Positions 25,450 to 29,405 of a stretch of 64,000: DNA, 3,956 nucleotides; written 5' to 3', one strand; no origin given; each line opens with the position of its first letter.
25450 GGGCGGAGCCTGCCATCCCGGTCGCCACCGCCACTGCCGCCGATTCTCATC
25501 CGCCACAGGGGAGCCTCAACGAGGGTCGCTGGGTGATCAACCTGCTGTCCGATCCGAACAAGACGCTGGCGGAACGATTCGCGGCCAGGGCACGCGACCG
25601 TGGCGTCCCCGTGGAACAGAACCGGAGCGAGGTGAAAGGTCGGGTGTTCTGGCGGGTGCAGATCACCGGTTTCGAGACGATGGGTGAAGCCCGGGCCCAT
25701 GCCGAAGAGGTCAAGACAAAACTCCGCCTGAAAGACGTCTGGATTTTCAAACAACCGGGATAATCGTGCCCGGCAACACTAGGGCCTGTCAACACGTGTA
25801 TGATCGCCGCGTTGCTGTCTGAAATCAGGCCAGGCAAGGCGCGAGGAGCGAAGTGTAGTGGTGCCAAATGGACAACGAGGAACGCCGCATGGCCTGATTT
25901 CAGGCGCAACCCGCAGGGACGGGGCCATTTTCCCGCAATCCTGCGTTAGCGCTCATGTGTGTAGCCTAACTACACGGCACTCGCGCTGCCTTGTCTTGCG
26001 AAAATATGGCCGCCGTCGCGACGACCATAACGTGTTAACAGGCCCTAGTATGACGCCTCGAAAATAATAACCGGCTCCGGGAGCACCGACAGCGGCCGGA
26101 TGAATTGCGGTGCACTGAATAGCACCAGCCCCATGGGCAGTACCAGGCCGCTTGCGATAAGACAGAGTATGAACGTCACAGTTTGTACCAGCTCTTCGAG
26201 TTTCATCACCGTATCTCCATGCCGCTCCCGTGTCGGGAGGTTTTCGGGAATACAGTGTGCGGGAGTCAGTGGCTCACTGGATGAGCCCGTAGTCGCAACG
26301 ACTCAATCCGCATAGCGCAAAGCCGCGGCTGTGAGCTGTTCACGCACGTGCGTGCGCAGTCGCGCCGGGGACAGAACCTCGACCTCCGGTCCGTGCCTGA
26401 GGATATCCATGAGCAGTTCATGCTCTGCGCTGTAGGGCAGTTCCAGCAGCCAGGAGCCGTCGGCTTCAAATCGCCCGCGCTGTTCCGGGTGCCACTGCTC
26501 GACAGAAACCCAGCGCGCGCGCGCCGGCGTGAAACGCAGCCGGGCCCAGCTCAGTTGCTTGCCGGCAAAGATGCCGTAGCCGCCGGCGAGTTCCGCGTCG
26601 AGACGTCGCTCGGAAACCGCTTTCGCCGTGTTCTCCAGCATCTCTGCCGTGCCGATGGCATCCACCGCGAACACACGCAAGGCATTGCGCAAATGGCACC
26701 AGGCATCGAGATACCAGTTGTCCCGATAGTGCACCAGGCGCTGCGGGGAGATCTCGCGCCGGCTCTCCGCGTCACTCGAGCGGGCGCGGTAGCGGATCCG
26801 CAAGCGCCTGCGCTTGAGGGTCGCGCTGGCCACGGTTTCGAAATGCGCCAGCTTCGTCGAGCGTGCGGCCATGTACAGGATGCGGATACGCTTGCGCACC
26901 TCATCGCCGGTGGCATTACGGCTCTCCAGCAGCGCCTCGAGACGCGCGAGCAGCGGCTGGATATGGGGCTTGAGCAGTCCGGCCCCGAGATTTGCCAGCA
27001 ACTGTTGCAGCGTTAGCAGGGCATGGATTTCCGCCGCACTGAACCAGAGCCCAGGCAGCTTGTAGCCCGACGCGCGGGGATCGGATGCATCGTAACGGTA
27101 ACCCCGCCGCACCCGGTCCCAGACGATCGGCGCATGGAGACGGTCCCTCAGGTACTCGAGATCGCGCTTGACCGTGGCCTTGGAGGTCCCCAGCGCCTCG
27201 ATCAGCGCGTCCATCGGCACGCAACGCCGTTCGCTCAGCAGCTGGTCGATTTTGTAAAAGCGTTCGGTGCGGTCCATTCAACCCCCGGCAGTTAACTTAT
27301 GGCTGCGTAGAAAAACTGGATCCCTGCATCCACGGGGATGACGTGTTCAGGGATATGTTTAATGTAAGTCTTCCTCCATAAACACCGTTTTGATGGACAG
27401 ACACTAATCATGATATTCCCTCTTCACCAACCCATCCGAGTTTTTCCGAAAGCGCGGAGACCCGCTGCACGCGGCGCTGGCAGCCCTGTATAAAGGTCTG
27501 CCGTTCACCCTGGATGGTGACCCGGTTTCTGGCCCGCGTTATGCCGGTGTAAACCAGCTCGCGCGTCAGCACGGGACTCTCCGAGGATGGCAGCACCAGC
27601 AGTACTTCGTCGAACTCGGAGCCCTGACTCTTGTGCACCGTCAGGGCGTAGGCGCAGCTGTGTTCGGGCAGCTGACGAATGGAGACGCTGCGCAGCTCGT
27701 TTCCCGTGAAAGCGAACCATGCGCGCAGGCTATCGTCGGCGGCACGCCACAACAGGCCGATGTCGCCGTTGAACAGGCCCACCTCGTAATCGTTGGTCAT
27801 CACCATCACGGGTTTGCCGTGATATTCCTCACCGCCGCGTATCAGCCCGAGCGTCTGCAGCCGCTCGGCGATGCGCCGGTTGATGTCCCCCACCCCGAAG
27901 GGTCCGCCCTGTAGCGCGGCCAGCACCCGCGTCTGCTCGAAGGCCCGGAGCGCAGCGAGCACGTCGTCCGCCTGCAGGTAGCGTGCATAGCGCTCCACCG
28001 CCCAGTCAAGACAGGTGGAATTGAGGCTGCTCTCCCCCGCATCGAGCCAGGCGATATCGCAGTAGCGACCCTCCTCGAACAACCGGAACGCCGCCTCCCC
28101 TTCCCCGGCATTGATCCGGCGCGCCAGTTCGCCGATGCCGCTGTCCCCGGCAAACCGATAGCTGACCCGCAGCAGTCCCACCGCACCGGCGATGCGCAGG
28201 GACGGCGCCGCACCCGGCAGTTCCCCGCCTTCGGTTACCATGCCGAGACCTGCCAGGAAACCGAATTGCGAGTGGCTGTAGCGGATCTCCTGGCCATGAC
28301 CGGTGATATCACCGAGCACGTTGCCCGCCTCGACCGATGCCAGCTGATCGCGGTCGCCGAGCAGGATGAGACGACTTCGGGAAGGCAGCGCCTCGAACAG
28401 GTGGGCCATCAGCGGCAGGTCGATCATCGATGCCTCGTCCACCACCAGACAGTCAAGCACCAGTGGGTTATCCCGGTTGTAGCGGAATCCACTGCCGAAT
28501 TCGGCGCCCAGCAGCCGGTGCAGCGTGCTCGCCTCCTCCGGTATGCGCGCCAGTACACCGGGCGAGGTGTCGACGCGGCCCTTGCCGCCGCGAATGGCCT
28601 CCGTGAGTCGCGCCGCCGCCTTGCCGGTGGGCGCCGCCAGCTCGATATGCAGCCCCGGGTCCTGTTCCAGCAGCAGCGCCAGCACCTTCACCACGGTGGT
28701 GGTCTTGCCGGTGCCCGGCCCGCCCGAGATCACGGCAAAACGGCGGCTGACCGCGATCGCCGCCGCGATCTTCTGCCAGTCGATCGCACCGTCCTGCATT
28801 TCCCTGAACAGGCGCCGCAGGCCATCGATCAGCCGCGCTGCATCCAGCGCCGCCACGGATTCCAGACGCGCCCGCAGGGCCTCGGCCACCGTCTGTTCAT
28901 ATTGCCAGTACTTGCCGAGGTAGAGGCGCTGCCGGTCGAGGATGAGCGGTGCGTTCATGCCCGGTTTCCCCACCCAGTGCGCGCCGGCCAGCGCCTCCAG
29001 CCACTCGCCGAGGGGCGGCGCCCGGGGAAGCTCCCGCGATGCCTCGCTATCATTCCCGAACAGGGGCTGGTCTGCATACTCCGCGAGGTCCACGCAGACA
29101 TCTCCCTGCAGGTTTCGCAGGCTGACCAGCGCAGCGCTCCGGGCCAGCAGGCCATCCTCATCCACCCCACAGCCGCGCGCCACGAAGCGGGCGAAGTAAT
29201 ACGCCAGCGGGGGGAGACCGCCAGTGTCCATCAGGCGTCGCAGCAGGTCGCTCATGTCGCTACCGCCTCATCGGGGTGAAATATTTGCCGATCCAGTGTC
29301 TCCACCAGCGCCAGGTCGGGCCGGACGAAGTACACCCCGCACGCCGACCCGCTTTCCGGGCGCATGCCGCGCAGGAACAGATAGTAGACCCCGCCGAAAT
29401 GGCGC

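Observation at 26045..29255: recD - WYL regulator - small membrane protein: a possible DriD/DidA-like damage checkpoint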

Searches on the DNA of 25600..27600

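Call 86: search_rna_families(source=window, start=25600, end=27600, threshold=evalue, max_evalue=1)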
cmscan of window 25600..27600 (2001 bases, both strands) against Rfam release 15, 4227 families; matches with E-value up to 1: 0.
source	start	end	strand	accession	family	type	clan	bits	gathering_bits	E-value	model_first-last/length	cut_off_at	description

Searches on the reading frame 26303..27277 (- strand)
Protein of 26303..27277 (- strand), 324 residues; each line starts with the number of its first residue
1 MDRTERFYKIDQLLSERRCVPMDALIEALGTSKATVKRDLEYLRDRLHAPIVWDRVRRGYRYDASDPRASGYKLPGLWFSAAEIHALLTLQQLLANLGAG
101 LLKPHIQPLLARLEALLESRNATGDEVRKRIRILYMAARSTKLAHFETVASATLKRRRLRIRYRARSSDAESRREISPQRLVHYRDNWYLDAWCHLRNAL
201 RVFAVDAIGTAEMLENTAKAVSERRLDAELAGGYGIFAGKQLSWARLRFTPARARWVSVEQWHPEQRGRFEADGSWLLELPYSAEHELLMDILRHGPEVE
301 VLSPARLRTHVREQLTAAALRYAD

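Call 3: search_protein_families(library=pfam, proteins=[window:26303-27277:-], max_evalue=0.01)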
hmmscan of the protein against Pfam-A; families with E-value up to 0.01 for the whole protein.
window:26303-27277:- (324 aa): 4 families
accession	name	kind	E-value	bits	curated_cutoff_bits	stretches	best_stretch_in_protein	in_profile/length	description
PF13280.12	WYL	-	5.4e-23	81.2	21.8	1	145-213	2-70/70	WYL domain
PF25583.1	WCX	-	2e-16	60.5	23.9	1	244-319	4-76/76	WCX domain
PF08220.18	HTH_DeoR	-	2.2e-05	24.6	21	1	9-44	4-39/57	DeoR-like helix-turn-helix domain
PF08279.18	HTH_11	-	3e-05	24.3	25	1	10-61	6-55/55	HTH domain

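Call 4: search_protein_families(library=ncbifam, proteins=[window:26303-27277:-], max_evalue=0.01)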
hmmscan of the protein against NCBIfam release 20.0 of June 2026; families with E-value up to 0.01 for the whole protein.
window:26303-27277:- (324 aa): 2 families
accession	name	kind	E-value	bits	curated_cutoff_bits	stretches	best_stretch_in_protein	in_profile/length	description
NF041397.1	TranRegGlpR_Halo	equivalog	0.0014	18.3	300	1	4-46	4-46/253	HTH-type transcriptional regulator GlpR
NF053736.1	AcpB_EbpR_MafR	subfamily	0.0041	16.5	130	1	11-63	13-65/481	AcpB/EbpR/MafR family transcriptional regulator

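Call 15: search_protein_families(library=padloc, proteins=[window:26303-27277:-], max_evalue=0.01)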
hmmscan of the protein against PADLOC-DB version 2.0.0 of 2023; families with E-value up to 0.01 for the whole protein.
window:26303-27277:- (324 aa): 4 families
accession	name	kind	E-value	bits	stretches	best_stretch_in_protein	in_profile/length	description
PDLC01457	WYL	-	1.3e-41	140.7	1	3-306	2-228/229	"CAS-I,CAS-II,CAS-III,CAS-IV,CAS-V,CAS-VI; associated_signaling"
PDLC01652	WYL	-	6.1e-34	115.7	1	138-319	12-162/162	"CAS-I,CAS-II,CAS-III,CAS-IV,CAS-V,CAS-VI; associated_signaling"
PDLC01766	Cas3c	-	1.4e-16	57.9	1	3-314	6-308/1009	-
PDLC03787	RTasWYL-YodC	-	6.5e-07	26.8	1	149-215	284-351/354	DRT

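Call 35: search_solved_structures(query=window:26303-27277:-, max_evalue=1, show_alignments=2)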
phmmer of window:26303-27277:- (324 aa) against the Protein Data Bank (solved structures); distinct sequences matched with E-value up to 1: 13.
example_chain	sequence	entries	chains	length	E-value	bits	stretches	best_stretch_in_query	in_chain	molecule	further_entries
6sj9_A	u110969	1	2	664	4.3e-18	69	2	79-322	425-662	Proteasome accessory factor B/C (PafBC)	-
7p5x_AX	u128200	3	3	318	1.8e-15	60.4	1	143-323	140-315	PafC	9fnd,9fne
7tb6_A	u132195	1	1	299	6.8e-05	25.7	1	139-217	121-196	S. maltophilia CapW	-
7u02_B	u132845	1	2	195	0.00013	24.8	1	156-318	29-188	WYL domain-containing protein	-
7tzv_A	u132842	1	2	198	0.00013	24.7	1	156-318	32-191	WYL domain-containing protein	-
9cu3_B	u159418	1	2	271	0.00023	23.9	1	76-318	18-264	WYL domain-containing protein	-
9pfq_Q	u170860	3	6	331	0.00033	23.4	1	149-318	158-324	WYL domain-containing protein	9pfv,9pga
8tp8_A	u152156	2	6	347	0.00037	23.2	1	149-318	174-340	DeoR-family transcriptional regulator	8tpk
7tb5_A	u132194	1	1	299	0.0013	21.4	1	159-209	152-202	WYL domain-containing protein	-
7p5x_AY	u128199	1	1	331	0.053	16.1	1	37-319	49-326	Transcriptional regulator-like protein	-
9fnd_X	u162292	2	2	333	0.054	16.1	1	37-319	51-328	Transcriptional regulator-like protein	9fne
7t8k_A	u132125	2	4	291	0.078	15.6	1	102-209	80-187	BrxR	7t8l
7qfz_A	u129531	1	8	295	0.14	14.7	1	142-218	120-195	WYL domain-containing protein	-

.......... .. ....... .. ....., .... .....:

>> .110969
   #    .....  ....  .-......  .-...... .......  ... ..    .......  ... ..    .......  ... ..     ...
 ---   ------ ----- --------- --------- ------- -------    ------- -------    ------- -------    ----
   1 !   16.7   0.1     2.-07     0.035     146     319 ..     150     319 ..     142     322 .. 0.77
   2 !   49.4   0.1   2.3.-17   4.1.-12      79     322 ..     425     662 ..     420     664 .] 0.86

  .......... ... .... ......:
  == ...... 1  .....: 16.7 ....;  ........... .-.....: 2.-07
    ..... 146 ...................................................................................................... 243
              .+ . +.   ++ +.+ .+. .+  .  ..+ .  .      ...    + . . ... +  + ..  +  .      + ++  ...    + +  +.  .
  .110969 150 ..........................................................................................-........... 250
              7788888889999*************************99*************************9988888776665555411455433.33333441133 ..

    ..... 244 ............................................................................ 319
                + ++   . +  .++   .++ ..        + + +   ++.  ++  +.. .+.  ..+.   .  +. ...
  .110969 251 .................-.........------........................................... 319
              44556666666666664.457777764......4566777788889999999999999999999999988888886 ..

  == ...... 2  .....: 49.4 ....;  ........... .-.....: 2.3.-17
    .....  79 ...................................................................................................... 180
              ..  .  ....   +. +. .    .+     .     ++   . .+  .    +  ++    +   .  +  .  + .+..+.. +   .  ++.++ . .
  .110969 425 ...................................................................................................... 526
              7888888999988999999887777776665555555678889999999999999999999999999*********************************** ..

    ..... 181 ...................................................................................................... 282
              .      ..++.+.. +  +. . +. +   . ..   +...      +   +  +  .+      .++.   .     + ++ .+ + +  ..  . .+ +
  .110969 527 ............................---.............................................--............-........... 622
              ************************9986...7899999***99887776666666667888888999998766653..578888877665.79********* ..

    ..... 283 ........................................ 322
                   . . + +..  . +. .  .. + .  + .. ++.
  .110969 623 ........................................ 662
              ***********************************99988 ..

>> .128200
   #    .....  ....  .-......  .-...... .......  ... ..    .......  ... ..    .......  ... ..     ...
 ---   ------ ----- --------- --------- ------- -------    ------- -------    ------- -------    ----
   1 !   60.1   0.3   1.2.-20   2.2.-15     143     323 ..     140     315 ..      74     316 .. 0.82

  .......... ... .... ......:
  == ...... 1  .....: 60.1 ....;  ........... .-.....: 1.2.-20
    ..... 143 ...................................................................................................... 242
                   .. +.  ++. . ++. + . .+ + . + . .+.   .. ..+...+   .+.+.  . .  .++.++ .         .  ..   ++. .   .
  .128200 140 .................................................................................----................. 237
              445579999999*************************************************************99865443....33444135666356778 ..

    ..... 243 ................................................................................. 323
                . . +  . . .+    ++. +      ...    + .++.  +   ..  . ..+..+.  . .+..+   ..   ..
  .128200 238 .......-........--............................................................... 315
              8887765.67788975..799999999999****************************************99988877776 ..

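Call 66: search_solved_structures(query=window:26303-27277:-, max_evalue=0.001, show_alignments=5)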
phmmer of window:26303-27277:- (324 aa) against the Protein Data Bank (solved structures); distinct sequences matched with E-value up to 0.001: 8.
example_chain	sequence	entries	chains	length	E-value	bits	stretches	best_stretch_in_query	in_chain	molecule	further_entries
6sj9_A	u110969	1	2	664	4.3e-18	69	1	79-322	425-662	Proteasome accessory factor B/C (PafBC)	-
7p5x_AX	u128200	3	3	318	1.8e-15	60.4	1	143-323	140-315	PafC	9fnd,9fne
7tb6_A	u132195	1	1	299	6.8e-05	25.7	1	139-217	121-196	S. maltophilia CapW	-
7u02_B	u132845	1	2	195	0.00013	24.8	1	156-318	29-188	WYL domain-containing protein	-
7tzv_A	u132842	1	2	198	0.00013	24.7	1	156-318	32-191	WYL domain-containing protein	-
9cu3_B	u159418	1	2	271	0.00023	23.9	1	76-318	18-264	WYL domain-containing protein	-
9pfq_Q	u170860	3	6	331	0.00033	23.4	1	149-318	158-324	WYL domain-containing protein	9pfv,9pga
8tp8_A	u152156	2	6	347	0.00037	23.2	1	149-318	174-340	DeoR-family transcriptional regulator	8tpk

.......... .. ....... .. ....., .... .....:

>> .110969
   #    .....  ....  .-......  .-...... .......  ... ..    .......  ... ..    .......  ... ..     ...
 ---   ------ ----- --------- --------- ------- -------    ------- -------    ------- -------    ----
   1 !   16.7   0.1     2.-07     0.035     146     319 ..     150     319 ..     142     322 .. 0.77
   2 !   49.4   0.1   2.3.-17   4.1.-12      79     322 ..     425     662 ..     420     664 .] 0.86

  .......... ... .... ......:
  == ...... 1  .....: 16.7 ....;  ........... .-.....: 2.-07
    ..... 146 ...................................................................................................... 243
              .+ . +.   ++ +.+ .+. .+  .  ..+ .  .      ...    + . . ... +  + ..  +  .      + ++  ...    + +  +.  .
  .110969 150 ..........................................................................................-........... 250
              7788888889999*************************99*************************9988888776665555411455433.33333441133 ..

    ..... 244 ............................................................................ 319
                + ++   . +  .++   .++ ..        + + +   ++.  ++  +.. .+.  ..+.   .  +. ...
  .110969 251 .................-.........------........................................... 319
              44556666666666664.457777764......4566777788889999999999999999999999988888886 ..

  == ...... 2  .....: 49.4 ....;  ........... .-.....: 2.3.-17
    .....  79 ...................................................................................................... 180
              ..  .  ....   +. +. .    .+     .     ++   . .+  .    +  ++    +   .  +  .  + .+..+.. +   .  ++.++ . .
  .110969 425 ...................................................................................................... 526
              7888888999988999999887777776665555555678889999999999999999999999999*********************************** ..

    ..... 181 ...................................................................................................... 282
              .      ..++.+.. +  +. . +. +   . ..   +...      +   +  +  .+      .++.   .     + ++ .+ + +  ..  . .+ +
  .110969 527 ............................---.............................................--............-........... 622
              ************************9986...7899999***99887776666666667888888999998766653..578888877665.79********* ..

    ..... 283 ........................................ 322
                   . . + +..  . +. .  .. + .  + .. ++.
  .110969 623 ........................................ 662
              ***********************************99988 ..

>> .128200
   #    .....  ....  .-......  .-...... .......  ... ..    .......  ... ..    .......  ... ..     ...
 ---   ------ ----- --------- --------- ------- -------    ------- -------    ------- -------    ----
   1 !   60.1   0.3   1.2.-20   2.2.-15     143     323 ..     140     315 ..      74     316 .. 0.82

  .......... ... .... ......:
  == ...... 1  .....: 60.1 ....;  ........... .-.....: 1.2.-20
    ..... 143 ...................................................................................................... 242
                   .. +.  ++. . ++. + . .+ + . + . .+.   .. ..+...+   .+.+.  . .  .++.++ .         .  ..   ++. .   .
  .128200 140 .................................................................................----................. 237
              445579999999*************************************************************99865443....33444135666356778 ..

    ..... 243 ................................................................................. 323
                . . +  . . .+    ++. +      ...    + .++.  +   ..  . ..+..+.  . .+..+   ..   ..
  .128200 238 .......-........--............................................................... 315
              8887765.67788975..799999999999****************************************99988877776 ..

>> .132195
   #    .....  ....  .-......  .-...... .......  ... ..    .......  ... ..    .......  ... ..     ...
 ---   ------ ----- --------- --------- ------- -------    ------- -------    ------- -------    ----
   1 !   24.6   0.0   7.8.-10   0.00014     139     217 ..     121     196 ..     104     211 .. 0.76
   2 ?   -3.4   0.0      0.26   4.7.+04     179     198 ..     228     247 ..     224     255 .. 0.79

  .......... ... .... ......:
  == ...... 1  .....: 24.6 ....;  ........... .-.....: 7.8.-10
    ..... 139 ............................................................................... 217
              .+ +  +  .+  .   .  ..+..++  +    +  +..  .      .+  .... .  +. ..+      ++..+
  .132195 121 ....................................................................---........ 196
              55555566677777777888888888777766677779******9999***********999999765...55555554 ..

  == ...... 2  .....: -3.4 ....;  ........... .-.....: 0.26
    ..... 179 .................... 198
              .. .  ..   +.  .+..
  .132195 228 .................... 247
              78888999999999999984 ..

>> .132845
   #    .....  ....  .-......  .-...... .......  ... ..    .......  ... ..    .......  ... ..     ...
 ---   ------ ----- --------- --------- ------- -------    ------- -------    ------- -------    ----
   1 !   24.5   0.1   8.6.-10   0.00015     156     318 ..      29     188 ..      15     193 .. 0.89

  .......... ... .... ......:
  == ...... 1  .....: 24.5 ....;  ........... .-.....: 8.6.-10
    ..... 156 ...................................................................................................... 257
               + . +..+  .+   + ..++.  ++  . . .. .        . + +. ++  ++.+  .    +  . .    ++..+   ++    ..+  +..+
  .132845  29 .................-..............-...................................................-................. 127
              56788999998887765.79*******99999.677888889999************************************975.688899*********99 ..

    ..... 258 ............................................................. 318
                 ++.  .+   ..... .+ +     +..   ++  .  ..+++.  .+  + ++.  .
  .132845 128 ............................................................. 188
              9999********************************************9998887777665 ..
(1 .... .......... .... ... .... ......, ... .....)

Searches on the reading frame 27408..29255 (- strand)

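Call 3: search_protein_families(library=pfam, proteins=[window:27408-29255:-], max_evalue=0.01)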
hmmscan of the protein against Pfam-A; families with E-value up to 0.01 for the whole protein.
window:27408-29255:- (615 aa): 12 families
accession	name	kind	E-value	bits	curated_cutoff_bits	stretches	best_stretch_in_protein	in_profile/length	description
PF13245.12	AAA_19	-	5.2e-34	117.7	25.1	1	161-308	1-132/134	AAA domain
PF13604.12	AAA_30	-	1.5e-26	93.8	27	1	164-320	10-143/191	AAA domain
PF21185.3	RecD_N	-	1.4e-18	67.6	22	1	12-112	3-103/103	RecBCD enzyme subunit RecD, N-terminal domain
PF13538.12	UvrD_C_2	-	7.2e-14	51.8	27.4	1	535-580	2-50/52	UvrD-like helicase C-terminal domain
PF01443.25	Viral_helicase1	-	4.5e-11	43.4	21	1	520-581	171-226/228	Viral superfamily 1 RNA helicase core domain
PF13086.12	AAA_11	-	7.7e-09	36.1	27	1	162-221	7-72/257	AAA domain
PF05127.21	NAT10_TcmA_helicase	-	4.8e-07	30.2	22.7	1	175-289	1-112/176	RNA cytidine acetyltransferase NAT10/TcmA, helicase domain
PF18335.7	SH3_13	-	2.6e-06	27.6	41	1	476-505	24-54/65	ATP-dependent RecD-like DNA helicase SH3 domain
PF13401.12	AAA_22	-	3.2e-06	27.9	27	1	170-286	4-104/130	AAA domain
PF00580.27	UvrD-helicase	-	3.6e-05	24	23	1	165-223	7-67/271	UvrD/REP helicase N-terminal domain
PF09848.15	SLFN-g3_helicase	-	0.0012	18.7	24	1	172-275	2-88/354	Schlafen group 3, DNA/RNA helicase domain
PF13361.12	UvrD_C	-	0.0016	18.4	25.6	1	528-581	280-345/350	UvrD-like helicase C-terminal domain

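Call 4: search_protein_families(library=ncbifam, proteins=[window:27408-29255:-], max_evalue=0.01)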
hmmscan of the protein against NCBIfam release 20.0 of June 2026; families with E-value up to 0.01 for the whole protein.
window:27408-29255:- (615 aa): 11 families
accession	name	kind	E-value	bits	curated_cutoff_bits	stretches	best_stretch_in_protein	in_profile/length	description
NF008127.0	PRK10875.1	equivalog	1.5e-166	555.6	671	1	3-606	5-614/619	exodeoxyribonuclease V subunit alpha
TIGR01447.1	recD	equivalog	2.3e-154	515.2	310.15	1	6-606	2-597/597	exodeoxyribonuclease V subunit alpha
TIGR01448.2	helicase_RecD2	equivalog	1.2e-81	274.9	500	2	108-318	267-460/713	SF1B family DNA helicase RecD2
TIGR02768.1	TraA_Ti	equivalog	1.5e-23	83.1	590.45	2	479-600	617-731/751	Ti-type conjugative transfer relaxase TraA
NF010402.0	PRK13826.1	subfamily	1.9e-11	42.6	1317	1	480-588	637-742/1102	Dtr system oriT relaxase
NF010464.0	PRK13889.1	subfamily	1.3e-10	39.8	1015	2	479-590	603-708/992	conjugal transfer relaxase TraA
TIGR00376.1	TIGR00376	hypoth_equivalog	1.7e-06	26.8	348.9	1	160-222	162-223/639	IGHMBP2 family helicase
NF041254.1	motor_HelR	exception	0.00014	20.3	750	1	157-203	187-233/706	RNA polymerase recycling motor ATPase HelR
TIGR02760.1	TraI_TIGR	equivalog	0.0003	18.3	929.85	1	162-315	437-579/1960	conjugative transfer relaxase/helicase TraI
NF040671.1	PLuB_AAA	exception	0.00071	17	999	0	242-308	939-1001/1256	PLuB system helicase-like protein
NF010263.0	PRK13709.1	equivalog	0.0018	15.6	2212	0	170-312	984-1110/1752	conjugative transfer relaxase/helicase TraI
